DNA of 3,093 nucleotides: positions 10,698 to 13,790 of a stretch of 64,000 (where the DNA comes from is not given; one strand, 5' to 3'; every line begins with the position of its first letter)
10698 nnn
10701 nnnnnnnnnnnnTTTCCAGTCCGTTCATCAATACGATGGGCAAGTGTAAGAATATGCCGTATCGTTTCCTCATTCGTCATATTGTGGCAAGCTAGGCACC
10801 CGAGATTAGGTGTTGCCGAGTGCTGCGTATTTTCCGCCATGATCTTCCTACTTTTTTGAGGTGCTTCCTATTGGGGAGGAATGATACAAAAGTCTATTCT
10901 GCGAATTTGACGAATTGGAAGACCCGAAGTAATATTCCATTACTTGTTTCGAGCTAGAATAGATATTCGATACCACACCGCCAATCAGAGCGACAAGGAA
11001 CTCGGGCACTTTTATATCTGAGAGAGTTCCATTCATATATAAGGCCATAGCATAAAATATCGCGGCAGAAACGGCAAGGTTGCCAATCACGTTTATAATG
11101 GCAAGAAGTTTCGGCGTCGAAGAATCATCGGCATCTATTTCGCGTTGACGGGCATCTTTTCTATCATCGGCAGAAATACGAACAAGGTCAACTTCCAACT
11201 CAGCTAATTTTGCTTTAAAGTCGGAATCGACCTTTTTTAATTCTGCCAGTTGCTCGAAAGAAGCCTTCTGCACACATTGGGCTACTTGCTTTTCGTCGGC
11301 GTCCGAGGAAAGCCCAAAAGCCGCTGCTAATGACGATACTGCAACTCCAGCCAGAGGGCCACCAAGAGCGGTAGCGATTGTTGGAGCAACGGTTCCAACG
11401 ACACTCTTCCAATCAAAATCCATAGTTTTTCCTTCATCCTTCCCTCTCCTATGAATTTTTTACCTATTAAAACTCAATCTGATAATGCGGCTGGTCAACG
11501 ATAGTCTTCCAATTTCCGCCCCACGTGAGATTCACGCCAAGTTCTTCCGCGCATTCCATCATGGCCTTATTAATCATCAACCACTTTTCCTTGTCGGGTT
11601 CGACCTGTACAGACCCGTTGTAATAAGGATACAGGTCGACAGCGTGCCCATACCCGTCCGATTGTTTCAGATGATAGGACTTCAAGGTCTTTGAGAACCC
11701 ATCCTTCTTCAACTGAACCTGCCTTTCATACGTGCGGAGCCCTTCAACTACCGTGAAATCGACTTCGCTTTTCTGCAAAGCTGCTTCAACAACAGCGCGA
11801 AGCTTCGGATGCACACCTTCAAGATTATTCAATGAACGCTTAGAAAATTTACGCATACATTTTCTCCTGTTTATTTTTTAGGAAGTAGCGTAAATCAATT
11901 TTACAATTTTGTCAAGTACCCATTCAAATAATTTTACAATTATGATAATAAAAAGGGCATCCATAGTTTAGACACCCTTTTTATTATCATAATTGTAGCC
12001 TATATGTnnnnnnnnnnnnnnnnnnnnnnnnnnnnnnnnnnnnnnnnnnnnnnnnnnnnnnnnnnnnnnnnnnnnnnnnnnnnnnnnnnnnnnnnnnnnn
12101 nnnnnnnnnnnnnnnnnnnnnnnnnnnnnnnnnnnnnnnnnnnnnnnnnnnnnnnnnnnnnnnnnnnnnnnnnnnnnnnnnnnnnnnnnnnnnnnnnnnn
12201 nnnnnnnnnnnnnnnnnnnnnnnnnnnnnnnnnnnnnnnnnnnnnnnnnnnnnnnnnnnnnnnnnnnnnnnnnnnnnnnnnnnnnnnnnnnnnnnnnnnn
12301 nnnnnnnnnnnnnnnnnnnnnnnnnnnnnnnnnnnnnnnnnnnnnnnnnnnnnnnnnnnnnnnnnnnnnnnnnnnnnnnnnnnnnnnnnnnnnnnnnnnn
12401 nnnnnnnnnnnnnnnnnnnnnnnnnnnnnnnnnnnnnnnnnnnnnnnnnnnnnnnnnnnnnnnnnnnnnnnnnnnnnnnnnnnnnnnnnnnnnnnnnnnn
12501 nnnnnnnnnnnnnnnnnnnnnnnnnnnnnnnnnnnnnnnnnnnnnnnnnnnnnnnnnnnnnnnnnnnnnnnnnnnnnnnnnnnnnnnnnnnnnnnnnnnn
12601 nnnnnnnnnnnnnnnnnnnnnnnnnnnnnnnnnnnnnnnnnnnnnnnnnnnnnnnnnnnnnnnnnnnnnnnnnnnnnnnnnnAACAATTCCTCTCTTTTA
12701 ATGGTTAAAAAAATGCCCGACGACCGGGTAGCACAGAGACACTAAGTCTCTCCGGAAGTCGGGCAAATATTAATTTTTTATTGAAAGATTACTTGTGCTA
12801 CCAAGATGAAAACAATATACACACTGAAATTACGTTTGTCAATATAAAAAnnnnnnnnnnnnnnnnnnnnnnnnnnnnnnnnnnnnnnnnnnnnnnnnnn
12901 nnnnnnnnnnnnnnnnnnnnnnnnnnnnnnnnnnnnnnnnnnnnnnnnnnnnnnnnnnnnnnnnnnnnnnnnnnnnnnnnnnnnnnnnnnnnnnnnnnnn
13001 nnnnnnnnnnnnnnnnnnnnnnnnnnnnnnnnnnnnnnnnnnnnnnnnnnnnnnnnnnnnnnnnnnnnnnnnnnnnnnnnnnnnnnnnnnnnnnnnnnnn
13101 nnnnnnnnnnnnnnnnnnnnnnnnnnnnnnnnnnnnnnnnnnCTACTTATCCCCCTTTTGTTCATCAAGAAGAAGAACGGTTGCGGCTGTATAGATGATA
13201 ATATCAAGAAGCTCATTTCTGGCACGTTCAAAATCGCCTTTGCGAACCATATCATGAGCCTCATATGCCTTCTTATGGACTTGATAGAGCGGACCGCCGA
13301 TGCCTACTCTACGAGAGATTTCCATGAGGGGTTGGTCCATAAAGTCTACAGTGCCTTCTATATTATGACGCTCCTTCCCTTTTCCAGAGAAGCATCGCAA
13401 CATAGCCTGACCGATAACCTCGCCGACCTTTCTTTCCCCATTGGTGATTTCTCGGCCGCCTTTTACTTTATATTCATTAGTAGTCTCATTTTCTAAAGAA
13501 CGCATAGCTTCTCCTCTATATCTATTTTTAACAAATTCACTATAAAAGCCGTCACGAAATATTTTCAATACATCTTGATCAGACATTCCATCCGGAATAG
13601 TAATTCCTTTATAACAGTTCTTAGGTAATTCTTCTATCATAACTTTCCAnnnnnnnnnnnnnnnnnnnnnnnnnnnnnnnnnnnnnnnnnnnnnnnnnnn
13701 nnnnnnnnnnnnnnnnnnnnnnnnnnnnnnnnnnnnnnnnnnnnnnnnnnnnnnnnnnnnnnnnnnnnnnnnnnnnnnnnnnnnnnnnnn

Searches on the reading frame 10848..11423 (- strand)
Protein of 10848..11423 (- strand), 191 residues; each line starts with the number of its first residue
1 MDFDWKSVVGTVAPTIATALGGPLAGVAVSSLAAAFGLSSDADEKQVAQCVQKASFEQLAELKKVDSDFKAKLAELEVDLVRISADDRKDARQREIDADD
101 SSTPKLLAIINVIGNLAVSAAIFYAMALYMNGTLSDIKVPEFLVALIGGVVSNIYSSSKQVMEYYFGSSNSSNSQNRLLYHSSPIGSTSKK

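Call 28: search_protein_families(library=phrogs, proteins=[window:10848-11423:-], max_evalue=0.001)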
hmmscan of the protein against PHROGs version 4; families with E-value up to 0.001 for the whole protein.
window:10848-11423:- (191 aa): 1 family
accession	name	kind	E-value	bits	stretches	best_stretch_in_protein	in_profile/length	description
phrog_1544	-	unknown function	4.7e-25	89.5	1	4-178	5-191/200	-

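Call 56: search_protein_families(library=ncbifam, proteins=[window:10848-11423:-], max_evalue=0.1)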
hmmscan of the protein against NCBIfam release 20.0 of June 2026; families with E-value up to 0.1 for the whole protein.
window:10848-11423:- (191 aa): 0 families

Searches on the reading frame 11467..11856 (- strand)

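Call 28: search_protein_families(library=phrogs, proteins=[window:11467-11856:-], max_evalue=0.001)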
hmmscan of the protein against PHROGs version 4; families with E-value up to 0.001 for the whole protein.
window:11467-11856:- (129 aa): 6 families
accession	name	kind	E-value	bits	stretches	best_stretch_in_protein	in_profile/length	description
phrog_465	-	lysis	1.5e-49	169.9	1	2-127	43-165/292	endolysin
phrog_1768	-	lysis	6.2e-15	54.9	1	6-126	934-1037/1577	endolysin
phrog_5115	-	moron, auxiliary metabolic gene and host takeover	7.8e-14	52.6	1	13-128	18-122/283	ferredoxin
phrog_2649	-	lysis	4e-13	50.8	1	8-128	6-128/261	endolysin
phrog_6523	-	lysis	3.2e-10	41.2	1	20-128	26-130/255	endolysin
phrog_15351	-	lysis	1.3e-05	25.7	1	18-126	28-135/289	endolysin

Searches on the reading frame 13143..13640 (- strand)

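Call 28: search_protein_families(library=phrogs, proteins=[window:13143-13640:-], max_evalue=0.001)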
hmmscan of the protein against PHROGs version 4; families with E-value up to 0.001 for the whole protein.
window:13143-13640:- (165 aa): 2 families
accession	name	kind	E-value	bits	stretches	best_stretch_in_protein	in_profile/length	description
phrog_13898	-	unknown function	3e-19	70.7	1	38-161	55-175/327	-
phrog_8209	-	unknown function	1.6e-09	39.2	1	71-162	179-266/272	-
